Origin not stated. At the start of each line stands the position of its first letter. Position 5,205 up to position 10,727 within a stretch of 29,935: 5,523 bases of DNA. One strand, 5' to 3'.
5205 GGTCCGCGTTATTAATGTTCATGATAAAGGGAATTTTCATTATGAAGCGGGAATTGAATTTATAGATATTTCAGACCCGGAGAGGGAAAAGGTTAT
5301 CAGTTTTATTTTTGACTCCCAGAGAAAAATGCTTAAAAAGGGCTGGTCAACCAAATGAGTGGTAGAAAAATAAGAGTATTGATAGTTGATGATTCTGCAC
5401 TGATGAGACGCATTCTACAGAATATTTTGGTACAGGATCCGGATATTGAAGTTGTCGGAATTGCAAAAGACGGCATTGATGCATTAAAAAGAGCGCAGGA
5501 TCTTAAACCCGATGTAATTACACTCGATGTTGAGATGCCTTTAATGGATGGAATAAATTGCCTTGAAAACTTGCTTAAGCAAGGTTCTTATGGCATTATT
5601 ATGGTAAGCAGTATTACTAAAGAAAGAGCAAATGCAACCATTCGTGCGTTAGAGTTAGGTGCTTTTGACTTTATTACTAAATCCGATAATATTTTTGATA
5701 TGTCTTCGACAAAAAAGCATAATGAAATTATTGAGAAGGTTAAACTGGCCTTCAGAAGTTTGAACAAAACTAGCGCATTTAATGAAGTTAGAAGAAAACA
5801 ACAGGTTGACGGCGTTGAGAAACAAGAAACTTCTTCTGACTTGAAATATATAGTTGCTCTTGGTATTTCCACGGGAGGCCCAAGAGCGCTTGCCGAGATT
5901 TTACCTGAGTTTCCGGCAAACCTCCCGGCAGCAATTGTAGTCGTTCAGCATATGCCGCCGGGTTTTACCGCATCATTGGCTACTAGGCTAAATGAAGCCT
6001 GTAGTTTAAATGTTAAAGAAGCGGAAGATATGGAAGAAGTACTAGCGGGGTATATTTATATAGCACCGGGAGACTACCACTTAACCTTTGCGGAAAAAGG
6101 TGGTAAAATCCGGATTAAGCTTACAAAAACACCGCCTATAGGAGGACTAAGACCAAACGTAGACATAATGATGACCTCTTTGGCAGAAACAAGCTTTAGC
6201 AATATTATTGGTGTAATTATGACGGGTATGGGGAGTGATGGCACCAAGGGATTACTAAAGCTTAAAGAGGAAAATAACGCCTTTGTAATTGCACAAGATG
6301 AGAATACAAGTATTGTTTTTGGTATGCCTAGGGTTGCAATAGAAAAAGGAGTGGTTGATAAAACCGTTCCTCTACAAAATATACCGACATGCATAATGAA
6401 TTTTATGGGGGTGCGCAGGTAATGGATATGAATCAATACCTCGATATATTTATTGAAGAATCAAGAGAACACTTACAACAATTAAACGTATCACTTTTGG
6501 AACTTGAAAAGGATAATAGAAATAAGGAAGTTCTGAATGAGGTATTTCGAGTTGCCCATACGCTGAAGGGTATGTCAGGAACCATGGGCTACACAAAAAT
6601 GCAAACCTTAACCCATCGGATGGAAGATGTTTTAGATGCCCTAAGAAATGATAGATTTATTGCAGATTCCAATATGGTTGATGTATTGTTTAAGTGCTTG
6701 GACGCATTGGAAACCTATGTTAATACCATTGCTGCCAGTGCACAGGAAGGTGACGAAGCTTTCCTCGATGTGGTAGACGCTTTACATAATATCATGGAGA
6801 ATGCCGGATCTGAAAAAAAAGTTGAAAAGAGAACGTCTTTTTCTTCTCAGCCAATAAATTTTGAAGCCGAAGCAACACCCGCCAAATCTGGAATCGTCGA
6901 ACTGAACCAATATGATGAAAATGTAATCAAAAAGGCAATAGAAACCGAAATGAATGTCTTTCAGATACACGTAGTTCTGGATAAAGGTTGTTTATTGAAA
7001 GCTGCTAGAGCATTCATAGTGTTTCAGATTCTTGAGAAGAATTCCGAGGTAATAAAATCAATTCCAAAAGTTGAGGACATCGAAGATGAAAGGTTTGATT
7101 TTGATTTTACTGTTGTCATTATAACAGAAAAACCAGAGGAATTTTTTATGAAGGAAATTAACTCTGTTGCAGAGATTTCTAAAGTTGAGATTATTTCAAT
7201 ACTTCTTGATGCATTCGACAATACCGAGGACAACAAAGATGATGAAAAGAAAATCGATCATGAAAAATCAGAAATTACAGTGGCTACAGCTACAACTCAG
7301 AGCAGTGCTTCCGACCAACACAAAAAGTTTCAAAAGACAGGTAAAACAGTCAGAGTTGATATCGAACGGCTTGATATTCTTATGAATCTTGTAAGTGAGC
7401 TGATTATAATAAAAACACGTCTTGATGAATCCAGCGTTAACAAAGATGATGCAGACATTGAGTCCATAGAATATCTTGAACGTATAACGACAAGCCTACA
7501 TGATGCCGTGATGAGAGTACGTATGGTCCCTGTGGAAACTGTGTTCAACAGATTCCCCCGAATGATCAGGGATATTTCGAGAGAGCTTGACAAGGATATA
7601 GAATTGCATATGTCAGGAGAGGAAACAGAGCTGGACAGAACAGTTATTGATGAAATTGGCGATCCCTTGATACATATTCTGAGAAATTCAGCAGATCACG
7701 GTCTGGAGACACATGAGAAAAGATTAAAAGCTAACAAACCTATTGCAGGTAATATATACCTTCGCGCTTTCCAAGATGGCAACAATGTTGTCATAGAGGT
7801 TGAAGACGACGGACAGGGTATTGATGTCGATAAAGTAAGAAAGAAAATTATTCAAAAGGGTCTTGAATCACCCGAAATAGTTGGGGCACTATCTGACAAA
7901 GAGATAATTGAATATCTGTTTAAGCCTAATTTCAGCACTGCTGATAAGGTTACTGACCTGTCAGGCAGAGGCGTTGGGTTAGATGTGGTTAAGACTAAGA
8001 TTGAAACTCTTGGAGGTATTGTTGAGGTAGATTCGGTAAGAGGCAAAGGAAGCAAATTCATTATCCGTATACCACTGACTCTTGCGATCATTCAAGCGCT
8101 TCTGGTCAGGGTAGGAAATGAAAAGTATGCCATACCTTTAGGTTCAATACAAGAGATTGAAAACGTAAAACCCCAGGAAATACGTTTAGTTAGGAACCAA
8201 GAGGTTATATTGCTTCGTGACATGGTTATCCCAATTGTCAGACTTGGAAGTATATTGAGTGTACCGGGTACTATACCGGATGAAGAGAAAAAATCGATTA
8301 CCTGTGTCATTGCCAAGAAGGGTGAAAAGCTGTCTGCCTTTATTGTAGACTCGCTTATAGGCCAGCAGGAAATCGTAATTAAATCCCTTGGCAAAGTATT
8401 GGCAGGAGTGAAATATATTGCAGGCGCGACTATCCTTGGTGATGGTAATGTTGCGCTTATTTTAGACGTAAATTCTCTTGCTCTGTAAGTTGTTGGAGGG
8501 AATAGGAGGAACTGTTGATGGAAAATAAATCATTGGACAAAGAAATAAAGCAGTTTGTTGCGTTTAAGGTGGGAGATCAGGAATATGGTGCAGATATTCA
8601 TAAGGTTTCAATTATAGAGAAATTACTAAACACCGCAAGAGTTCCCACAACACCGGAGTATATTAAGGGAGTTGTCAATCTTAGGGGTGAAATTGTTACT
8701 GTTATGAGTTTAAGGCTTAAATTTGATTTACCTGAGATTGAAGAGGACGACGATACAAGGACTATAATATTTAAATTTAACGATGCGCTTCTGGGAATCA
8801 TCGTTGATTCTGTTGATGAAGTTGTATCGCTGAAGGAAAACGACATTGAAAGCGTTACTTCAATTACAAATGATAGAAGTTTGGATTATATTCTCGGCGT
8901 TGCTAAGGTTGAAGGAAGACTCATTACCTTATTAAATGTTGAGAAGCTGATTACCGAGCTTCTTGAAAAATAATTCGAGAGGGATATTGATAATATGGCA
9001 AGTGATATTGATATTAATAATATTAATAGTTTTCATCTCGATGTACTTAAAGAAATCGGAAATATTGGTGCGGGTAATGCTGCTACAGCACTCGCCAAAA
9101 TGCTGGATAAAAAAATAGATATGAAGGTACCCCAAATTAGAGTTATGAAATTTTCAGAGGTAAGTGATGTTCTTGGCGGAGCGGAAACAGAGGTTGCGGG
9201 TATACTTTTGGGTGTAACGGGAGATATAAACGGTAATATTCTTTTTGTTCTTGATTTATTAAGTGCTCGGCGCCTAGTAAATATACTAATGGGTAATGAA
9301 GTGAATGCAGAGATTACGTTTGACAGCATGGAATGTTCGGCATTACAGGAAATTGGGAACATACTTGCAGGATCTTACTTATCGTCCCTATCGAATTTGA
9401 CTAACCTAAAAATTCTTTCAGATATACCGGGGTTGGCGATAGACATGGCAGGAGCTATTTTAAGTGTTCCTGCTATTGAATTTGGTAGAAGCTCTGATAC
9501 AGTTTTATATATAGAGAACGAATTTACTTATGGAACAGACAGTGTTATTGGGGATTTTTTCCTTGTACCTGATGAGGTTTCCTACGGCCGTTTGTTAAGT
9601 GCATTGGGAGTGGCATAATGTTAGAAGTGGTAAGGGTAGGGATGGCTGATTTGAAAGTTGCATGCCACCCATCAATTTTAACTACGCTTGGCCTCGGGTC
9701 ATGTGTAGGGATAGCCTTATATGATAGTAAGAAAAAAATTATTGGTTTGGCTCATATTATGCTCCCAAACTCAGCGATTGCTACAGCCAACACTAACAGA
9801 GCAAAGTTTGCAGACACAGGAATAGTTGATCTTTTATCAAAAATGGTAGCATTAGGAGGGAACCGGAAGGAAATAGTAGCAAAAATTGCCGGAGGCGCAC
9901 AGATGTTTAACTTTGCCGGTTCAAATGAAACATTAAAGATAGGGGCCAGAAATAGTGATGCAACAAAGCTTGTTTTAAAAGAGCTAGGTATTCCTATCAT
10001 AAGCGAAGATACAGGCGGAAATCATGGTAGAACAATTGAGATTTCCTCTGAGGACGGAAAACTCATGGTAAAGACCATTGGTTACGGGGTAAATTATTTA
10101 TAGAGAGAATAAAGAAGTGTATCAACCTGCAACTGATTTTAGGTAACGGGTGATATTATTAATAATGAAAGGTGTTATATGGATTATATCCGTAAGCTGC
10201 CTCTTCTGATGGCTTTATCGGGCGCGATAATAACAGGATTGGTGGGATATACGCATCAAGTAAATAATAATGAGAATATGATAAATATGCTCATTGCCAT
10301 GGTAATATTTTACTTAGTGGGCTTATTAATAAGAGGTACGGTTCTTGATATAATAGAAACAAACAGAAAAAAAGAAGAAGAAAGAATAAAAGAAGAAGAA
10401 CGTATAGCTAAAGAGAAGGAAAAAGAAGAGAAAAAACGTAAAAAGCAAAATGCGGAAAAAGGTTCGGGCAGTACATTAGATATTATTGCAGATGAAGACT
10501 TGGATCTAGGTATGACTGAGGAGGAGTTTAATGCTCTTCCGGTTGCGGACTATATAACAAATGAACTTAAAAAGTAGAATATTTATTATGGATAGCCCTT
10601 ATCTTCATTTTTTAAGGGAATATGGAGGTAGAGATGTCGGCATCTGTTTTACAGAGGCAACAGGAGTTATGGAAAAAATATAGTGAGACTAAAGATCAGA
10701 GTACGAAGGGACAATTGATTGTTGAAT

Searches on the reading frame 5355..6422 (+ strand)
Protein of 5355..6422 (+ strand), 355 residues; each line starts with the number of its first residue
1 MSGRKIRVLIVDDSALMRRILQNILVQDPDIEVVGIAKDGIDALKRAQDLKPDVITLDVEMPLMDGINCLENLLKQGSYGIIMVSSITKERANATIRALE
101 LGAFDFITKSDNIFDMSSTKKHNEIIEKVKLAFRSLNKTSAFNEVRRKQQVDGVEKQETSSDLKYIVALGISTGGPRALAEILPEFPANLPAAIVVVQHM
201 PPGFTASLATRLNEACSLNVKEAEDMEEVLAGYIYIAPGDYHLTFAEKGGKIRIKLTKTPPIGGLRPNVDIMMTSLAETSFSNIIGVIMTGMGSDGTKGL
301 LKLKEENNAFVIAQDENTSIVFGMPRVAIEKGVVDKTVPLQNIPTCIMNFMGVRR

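Call 7: search_protein_families(library=pfam, proteins=[window:5355-6422:+])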
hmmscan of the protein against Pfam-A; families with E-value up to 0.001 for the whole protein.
window:5355-6422:+ (355 aa): 2 families
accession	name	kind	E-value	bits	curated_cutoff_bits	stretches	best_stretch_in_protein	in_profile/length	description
PF01339.22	CheB_methylest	-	2.4e-63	213.4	24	1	167-346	1-173/174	CheB methylesterase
PF00072.30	Response_reg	-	2.7e-22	79.5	30.2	1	8-110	1-100/111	Response regulator receiver domain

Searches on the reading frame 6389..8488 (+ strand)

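Call 6: search_protein_families(library=pfam, proteins=[window:6389-8488:+])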
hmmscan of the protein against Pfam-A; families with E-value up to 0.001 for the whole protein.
window:6389-8488:+ (699 aa): 5 families
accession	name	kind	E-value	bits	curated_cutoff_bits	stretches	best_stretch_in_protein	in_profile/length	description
PF01584.24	CheW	-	4.8e-28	98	23.5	1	569-697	1-133/138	CheW-like domain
PF07194.16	P2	-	2.5e-25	88.8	23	1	190-268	1-79/81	P2 response regulator binding domain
PF01627.28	Hpt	-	1.9e-19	70.1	24.6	1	16-108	1-82/84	Hpt domain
PF02518.31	HATPase_c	-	1.9e-16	60.9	26.4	1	425-564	4-110/111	Histidine kinase-, DNA gyrase B-, and HSP90-like ATPase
PF02895.20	H-kinase_dim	-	1.6e-12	48.1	23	1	319-377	2-68/68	Signal transducing histidine kinase, homodimeric domain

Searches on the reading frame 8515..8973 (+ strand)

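Call 6: search_protein_families(library=pfam, proteins=[window:8515-8973:+])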
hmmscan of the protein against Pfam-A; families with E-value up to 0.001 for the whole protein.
window:8515-8973:+ (152 aa): 1 family
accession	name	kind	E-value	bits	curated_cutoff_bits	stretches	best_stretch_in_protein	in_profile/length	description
PF01584.24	CheW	-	9.9e-34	116.4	23.5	1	13-148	1-136/138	CheW-like domain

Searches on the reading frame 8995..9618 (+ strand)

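Call 6: search_protein_families(library=pfam, proteins=[window:8995-9618:+])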
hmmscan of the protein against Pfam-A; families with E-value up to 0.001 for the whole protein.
window:8995-9618:+ (207 aa): 2 families
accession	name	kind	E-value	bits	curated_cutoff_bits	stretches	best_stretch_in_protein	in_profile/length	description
PF04509.17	CheC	-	2.1e-29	101.6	22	2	13-48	1-36/38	CheC-like family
PF13690.11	CheX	-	3.3e-11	43.5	27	1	71-141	4-66/94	Chemotaxis phosphatase CheX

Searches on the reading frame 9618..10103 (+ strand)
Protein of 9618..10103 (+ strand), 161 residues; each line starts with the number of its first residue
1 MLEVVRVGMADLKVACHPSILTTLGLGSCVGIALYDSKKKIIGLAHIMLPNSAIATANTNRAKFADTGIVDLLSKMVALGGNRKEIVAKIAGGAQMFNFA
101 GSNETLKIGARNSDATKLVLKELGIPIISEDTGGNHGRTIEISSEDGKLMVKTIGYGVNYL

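Call 6: search_protein_families(library=pfam, proteins=[window:9618-10103:+])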
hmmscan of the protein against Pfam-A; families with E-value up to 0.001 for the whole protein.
window:9618-10103:+ (161 aa): 1 family
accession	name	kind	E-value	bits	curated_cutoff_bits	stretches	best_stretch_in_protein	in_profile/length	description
PF03975.18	CheD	-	8.6e-35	119.6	25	1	48-153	1-108/108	CheD chemotactic sensory transduction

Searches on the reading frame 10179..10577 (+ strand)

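Call 6: search_protein_families(library=pfam, proteins=[window:10179-10577:+])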
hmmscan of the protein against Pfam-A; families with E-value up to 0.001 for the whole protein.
window:10179-10577:+ (132 aa): 1 family
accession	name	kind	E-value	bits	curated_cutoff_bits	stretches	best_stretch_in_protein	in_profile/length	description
PF07946.19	CCDC47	-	0.00094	18.9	27.7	0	33-94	239-300/326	PAT complex subunit CCDC47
